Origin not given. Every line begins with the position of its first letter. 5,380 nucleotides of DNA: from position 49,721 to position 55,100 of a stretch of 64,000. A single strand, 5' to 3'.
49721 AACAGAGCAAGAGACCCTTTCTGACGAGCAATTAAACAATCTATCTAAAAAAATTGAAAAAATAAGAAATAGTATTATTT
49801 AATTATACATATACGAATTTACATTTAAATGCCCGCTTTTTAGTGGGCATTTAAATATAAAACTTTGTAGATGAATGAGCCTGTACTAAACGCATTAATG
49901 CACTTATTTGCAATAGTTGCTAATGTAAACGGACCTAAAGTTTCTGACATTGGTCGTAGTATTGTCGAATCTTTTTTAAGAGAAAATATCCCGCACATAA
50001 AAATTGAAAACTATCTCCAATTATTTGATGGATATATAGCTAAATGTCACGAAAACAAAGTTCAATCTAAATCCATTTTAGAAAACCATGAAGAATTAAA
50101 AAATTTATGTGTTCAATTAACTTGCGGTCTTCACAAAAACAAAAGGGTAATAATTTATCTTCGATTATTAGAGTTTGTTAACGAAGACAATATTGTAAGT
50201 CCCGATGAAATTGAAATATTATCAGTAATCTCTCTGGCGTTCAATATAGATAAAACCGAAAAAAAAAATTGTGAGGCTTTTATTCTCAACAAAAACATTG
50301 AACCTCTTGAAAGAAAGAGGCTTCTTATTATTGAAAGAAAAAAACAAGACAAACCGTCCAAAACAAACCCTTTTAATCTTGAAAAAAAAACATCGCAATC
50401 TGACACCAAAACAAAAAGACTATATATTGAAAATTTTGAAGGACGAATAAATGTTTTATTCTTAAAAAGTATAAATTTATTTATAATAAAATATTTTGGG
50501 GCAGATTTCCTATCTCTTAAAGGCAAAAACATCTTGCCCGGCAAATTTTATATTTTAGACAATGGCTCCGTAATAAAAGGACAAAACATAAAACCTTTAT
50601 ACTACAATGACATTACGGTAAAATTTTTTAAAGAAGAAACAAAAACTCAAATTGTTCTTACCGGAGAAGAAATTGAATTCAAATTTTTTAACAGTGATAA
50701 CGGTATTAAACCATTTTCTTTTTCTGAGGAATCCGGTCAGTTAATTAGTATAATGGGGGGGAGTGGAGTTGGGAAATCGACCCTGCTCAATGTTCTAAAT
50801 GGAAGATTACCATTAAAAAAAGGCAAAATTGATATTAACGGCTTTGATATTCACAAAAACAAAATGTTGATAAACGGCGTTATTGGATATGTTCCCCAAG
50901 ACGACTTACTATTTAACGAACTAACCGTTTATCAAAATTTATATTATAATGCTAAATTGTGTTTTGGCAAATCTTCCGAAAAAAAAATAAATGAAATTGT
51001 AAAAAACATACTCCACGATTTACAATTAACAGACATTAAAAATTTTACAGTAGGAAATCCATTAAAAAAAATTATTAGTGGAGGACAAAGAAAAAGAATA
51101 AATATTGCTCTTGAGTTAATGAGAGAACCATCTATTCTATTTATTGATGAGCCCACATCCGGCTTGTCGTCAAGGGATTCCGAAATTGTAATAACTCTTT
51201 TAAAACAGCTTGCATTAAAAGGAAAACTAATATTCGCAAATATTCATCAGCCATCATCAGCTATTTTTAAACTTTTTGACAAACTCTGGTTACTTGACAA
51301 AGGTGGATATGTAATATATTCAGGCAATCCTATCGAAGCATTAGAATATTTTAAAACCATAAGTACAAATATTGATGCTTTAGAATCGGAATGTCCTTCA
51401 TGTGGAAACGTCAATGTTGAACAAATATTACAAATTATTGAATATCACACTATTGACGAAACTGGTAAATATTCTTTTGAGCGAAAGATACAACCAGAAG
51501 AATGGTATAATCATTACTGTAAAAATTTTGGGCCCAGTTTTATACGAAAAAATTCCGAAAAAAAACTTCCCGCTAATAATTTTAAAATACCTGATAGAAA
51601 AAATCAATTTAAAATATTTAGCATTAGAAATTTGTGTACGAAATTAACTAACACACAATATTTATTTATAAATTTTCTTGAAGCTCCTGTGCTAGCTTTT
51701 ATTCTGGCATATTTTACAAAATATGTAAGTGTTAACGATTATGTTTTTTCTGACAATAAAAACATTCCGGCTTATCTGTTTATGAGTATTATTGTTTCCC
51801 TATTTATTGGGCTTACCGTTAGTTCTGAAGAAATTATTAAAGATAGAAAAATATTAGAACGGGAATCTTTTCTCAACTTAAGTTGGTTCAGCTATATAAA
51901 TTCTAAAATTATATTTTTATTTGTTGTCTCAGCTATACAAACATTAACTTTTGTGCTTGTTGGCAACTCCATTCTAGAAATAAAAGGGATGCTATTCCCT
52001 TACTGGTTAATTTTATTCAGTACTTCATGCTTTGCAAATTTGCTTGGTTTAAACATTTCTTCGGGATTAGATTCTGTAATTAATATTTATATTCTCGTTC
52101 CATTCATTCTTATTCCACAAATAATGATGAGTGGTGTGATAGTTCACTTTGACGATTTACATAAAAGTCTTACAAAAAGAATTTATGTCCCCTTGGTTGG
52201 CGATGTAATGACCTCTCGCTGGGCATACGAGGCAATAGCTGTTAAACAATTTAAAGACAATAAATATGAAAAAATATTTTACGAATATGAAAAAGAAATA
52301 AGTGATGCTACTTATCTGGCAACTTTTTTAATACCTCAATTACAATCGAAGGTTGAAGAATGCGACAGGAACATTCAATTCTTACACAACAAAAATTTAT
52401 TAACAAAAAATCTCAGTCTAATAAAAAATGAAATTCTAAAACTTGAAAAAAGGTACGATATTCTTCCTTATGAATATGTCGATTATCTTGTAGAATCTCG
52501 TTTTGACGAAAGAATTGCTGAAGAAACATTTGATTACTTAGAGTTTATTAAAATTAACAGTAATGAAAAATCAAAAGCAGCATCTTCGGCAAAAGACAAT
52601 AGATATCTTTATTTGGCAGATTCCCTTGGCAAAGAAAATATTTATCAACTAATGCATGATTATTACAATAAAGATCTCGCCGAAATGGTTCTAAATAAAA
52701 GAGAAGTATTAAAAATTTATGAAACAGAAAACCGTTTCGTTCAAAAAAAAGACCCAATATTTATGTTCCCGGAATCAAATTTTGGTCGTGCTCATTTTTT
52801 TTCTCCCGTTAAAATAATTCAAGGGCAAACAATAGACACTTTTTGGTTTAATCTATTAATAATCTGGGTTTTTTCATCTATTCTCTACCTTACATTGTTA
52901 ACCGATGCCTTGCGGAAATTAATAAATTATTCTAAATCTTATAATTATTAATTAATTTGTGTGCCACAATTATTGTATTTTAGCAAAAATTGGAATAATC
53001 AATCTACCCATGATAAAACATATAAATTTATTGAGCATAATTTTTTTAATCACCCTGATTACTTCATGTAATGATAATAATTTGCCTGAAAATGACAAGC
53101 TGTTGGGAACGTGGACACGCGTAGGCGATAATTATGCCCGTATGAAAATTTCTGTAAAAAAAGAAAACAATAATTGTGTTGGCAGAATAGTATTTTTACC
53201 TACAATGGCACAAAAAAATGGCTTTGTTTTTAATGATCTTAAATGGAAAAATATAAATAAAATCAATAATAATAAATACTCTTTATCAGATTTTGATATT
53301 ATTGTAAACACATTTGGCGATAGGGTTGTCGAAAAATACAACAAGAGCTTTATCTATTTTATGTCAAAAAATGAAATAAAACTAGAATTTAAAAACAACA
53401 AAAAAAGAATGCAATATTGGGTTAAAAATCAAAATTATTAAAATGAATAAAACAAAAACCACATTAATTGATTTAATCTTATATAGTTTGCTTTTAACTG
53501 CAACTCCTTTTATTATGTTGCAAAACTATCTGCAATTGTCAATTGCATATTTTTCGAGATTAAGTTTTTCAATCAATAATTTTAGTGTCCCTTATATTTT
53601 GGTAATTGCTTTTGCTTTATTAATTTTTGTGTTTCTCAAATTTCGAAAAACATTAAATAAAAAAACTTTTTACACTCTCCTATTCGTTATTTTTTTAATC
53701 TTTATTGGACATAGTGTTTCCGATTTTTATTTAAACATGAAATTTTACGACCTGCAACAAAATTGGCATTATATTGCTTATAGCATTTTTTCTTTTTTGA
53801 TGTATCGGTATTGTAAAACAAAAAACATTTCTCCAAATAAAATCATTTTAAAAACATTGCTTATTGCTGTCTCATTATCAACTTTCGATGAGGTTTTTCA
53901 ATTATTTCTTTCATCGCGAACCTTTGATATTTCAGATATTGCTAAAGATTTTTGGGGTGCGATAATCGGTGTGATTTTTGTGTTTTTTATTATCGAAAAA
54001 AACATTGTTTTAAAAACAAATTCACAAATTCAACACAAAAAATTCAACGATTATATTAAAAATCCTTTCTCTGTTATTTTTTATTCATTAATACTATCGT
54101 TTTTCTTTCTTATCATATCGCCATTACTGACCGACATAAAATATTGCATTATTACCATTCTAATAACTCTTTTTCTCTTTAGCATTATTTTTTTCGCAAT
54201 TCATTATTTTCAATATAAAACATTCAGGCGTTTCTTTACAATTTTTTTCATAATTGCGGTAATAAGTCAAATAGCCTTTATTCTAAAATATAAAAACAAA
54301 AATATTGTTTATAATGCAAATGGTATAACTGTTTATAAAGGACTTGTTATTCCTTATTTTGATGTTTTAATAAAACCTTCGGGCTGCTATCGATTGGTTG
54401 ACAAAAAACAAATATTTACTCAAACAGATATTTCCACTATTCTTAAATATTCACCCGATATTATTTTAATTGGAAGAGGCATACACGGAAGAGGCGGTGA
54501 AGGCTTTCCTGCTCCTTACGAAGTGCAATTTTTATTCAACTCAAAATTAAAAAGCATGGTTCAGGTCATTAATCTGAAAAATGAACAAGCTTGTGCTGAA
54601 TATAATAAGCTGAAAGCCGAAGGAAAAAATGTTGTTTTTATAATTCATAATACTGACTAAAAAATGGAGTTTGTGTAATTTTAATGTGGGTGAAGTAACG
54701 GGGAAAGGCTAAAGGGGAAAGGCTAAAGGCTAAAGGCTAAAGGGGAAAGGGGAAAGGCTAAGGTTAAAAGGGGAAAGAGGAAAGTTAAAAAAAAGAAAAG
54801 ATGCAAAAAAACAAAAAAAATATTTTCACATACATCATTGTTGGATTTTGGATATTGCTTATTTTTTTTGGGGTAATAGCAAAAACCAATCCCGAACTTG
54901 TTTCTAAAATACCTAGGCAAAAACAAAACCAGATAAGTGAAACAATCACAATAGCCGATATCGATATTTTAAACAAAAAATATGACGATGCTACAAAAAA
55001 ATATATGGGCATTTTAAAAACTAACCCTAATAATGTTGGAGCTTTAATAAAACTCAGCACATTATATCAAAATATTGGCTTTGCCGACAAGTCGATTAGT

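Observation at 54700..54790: Two-letter heptamer tandem array (13 units) ending 10 nt before a TPR gene start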

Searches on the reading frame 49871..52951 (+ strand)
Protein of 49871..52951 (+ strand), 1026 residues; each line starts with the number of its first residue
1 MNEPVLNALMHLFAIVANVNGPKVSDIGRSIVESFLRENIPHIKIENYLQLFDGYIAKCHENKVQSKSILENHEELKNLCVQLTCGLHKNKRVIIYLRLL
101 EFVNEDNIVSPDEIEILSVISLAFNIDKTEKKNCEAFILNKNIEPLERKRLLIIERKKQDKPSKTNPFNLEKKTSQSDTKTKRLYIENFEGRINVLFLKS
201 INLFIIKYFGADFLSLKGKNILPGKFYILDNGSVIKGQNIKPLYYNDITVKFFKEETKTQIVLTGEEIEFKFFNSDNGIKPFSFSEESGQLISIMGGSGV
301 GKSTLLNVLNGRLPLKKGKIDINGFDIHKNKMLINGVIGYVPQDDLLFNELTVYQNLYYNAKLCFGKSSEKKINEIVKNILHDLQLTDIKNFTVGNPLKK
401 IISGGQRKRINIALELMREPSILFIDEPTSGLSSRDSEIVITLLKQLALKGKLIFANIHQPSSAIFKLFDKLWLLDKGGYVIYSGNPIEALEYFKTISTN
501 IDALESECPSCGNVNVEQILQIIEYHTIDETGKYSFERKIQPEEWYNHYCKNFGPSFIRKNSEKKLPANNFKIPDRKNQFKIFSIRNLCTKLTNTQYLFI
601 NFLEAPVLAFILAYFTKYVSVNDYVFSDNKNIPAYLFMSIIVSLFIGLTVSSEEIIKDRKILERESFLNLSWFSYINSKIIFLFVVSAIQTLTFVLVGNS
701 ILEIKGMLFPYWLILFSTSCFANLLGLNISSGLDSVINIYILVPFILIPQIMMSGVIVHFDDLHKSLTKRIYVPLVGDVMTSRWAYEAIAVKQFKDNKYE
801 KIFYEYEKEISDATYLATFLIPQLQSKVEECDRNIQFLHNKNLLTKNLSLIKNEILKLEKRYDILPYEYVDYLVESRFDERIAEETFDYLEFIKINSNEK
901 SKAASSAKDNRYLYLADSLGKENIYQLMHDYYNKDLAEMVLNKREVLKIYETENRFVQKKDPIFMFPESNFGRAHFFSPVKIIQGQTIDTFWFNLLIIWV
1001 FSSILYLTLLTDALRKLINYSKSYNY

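Call 11: search_protein_families(library=pfam, proteins=[window:49871-52951:+], max_evalue=0.01)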
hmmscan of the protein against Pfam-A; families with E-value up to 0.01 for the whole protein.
window:49871-52951:+ (1026 aa): 4 families
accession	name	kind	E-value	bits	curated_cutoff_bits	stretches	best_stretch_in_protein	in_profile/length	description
PF00005.33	ABC_tran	-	3.5e-30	105.8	25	1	280-430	2-137/137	ABC transporter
PF01061.29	ABC2_membrane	-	1.1e-18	68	26.9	1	579-765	2-188/211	ABC-2 type transporter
PF19055.6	ABC2_membrane_7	-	9.5e-08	31.8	22.7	1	459-501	1-43/410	ABC-2 type transporter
PF03193.22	RsgA_GTPase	-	3.8e-05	24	30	1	288-320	105-137/174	RsgA GTPase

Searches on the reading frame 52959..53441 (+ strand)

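Call 11: search_protein_families(library=pfam, proteins=[window:52959-53441:+], max_evalue=0.01)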
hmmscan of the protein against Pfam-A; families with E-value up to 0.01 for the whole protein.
window:52959-53441:+ (160 aa): 1 family
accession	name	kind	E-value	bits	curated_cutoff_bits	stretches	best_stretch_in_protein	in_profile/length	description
PF18208.6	NES_C_h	-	0.0053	17.4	26.6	1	91-131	46-86/109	Nicking enzyme C-terminal middle helical domain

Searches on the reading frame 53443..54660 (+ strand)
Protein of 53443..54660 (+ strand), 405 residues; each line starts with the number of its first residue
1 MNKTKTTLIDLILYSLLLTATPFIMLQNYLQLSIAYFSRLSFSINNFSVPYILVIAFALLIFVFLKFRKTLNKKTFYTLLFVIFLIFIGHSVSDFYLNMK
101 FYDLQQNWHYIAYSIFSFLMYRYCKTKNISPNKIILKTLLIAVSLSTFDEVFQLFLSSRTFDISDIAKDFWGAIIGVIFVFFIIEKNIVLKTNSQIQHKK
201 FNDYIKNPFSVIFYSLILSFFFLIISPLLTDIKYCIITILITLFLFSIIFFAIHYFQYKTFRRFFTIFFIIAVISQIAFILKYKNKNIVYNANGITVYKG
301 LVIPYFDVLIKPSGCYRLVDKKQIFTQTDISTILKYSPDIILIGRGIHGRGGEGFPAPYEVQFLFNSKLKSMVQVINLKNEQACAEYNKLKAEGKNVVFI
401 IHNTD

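Call 9: find_encoding_contigs(protein=window:53443-54660:+, flank=3000, max_places=10)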
Protein window:53443-54660:+ (405 aa): no gene with exactly this product is on record in the collection.

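Call 11: search_protein_families(library=pfam, proteins=[window:53443-54660:+], max_evalue=0.01)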
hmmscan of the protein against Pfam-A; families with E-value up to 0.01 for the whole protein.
window:53443-54660:+ (405 aa): 3 families
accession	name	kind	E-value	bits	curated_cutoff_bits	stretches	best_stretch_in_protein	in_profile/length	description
PF04892.17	VanZ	-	3.1e-09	38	30.1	1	54-182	3-124/126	VanZ like family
PF04430.19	DUF498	-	3.3e-06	27.5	33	1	290-402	4-109/109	Protein of unknown function (DUF498/DUF598)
PF23164.1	UBL_AVO1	-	0.0075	16.5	27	0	119-154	34-69/91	AVO1 ubiquitin-like domain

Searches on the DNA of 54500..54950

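Call 42: search_rna_families(source=window, start=54500, end=54950, threshold=evalue, max_evalue=10)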
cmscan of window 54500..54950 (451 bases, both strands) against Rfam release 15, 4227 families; matches with E-value up to 10: 6.
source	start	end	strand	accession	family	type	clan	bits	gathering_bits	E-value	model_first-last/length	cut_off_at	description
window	54624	54672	+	RF00316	snoR43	Gene; snRNA; snoRNA; CD-box;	-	24.3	50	0.059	1-73/73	no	Small nucleolar RNA R43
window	54539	54655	-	RF01203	snR47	Gene; snRNA; snoRNA; CD-box;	CL00051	20.7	61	7.7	1-96/96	no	Small nucleolar RNA snR47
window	54803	54869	-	RF04352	Plastid-psbA-4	Cis-reg;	CL00153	18.7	56.8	1.6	1-61/61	no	Plastid-psbA-4 3UTR RNA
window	54531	54604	+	RF00309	snosnR60_Z15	Gene; snRNA; snoRNA; CD-box;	CL00070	18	41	2.9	1-98/98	no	Small nucleolar RNA snR60/Z15/Z230/Z193/J17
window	54787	54868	-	RF02409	snoR125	Gene; snRNA; snoRNA; CD-box;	-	14.5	100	0.68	62-147/200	no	Small nucleolar RNA snoR125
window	54836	54931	-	RF00447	IRES_Kv1_4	Cis-reg; IRES;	-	14.1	100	0.73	1-259/259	no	Voltage-gated potassium-channel Kv1.4 IRES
